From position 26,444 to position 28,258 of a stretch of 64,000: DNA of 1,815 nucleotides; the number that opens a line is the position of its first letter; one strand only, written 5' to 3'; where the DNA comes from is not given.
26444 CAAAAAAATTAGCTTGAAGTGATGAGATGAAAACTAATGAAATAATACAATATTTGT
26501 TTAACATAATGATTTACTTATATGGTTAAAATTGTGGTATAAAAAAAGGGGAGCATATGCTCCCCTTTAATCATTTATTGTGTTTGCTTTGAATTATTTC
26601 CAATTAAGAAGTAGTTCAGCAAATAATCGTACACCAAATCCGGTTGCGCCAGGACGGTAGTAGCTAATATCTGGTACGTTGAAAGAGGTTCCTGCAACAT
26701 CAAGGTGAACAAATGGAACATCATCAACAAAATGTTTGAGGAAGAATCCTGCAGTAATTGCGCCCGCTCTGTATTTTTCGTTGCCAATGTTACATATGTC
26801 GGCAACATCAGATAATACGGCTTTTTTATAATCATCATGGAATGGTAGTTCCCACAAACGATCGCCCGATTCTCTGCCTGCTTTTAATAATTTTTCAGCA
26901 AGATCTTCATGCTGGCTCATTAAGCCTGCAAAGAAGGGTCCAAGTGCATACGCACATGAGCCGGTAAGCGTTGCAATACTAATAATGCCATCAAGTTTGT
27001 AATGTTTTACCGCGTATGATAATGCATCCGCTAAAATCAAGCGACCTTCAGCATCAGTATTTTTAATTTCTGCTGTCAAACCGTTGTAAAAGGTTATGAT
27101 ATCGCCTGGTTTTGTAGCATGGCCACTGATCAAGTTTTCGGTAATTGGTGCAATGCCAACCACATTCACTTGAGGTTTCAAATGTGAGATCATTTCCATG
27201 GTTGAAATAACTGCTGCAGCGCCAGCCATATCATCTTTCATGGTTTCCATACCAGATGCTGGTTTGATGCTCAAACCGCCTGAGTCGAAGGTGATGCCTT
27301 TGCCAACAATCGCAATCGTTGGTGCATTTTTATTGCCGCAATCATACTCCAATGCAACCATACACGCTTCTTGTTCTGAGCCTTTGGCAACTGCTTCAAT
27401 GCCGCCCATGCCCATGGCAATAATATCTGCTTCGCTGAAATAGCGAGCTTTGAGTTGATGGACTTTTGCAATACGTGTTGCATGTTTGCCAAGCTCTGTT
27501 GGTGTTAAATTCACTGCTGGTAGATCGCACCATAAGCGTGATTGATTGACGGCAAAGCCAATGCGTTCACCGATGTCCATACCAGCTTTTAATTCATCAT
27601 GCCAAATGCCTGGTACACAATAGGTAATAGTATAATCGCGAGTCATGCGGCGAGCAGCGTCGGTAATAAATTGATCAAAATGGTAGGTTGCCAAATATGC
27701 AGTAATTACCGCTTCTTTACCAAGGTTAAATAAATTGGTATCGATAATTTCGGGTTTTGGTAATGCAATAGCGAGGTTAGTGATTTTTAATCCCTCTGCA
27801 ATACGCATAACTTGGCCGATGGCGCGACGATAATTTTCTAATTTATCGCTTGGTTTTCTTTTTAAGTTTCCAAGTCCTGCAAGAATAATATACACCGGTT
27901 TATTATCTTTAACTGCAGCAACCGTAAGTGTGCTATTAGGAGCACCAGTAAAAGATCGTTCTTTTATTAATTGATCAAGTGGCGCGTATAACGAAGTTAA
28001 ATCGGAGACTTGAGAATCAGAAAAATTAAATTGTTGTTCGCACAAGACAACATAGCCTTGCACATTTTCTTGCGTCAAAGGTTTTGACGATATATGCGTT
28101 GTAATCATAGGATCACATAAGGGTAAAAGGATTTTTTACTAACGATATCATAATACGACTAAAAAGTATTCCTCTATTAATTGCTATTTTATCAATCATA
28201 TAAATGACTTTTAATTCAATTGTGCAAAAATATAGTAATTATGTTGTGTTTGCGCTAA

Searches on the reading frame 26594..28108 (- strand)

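Call 25: search_protein_families(library=ncbifam, proteins=[window:26594-28108:-], max_evalue=0.00001)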
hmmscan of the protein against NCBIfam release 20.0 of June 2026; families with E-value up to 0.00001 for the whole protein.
window:26594-28108:- (504 aa): 13 families
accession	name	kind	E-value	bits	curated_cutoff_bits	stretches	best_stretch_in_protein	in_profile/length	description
NF002083.0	PRK00913.3-5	equivalog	6.8e-122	407.9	468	1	37-500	30-487/492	leucyl aminopeptidase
NF002073.0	PRK00913.1-2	equivalog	1.1e-118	397.3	432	1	42-500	50-498/505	leucyl aminopeptidase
NF002074.0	PRK00913.1-4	equivalog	3.5e-116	389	415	1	38-502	37-492/496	leucyl aminopeptidase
NF002082.0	PRK00913.3-4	equivalog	2.4e-112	376.3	552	1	65-504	61-504/504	leucyl aminopeptidase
NF002077.0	PRK00913.2-4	equivalog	2.4e-110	369.9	471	1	11-500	12-495/501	leucyl aminopeptidase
NF002076.0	PRK00913.2-3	equivalog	1.1e-107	361.2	491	1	30-501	29-491/494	leucyl aminopeptidase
NF002075.0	PRK00913.2-2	equivalog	2.2e-105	353.4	468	1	13-499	17-495/502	leucyl aminopeptidase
NF002081.0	PRK00913.3-3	equivalog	1.4e-87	294.6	485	1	87-502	65-480/485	leucyl aminopeptidase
NF002072.0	PRK00913.1-1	equivalog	2.2e-87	293.8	826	1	46-502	45-494/502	leucyl aminopeptidase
NF002080.0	PRK00913.3-2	equivalog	3.1e-85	286.6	475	1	179-475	127-423/447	leucyl aminopeptidase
NF002078.0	PRK00913.2-5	equivalog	5.9e-77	259.3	622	1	59-496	57-490/500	leucyl aminopeptidase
NF003450.0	PRK05015.1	equivalog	3.1e-75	253.5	437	1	190-502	110-427/429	aminopeptidase PepB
NF002079.0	PRK00913.3-1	equivalog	7.2e-60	203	1013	1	187-495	174-484/496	leucyl aminopeptidase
